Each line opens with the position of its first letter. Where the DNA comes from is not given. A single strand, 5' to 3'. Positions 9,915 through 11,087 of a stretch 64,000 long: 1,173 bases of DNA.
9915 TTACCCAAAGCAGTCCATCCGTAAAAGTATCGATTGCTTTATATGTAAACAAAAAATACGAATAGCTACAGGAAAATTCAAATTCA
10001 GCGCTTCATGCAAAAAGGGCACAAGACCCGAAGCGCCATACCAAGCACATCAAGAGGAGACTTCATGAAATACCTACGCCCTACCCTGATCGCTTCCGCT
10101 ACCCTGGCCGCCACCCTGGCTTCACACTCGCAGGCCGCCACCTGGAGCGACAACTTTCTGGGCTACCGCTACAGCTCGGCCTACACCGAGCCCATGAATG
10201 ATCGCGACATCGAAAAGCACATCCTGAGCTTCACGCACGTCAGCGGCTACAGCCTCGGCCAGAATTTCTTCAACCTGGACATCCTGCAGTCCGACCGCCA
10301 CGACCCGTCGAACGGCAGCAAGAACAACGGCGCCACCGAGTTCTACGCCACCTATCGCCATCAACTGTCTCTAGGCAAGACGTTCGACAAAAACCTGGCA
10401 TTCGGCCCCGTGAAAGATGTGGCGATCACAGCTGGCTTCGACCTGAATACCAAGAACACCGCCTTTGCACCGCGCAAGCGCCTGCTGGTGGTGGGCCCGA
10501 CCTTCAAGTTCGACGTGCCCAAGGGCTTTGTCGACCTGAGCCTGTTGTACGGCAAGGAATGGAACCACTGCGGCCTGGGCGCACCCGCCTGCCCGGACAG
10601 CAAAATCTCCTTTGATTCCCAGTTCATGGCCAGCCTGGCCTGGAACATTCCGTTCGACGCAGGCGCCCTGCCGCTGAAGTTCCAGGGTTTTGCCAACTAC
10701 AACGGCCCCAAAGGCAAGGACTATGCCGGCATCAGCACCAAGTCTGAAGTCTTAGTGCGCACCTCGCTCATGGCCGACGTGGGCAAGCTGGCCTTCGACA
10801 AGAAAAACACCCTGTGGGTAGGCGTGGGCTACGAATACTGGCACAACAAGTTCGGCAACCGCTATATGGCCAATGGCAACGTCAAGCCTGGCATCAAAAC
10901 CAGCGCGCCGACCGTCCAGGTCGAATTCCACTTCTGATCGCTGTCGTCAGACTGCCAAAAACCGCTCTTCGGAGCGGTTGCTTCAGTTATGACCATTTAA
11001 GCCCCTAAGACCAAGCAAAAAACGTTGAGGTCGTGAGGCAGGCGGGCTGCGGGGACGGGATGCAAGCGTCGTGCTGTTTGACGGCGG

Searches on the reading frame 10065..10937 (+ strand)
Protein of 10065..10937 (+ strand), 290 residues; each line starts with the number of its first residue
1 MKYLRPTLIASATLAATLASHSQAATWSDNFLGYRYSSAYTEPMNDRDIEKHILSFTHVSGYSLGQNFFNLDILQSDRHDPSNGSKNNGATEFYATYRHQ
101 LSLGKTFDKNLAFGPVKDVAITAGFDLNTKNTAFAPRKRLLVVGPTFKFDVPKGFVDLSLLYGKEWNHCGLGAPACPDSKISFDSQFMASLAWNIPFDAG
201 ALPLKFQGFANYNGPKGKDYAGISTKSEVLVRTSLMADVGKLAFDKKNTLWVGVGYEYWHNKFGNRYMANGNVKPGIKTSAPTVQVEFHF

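Call 46: search_protein_families(library=pfam, proteins=[window:10065-10937:+], max_evalue=0.01)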
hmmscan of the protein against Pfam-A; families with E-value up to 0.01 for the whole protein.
window:10065-10937:+ (290 aa): 0 families

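Call 49: search_protein_families(library=ncbifam, proteins=[window:10065-10937:+], max_evalue=0.01)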
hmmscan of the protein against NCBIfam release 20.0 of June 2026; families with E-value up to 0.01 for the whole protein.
window:10065-10937:+ (290 aa): 0 families
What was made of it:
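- Tried and rejected: Pfam and NCBIfam gave no family for the overlapping ORFs or for the two candidate target proteins (calls 46, 49).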
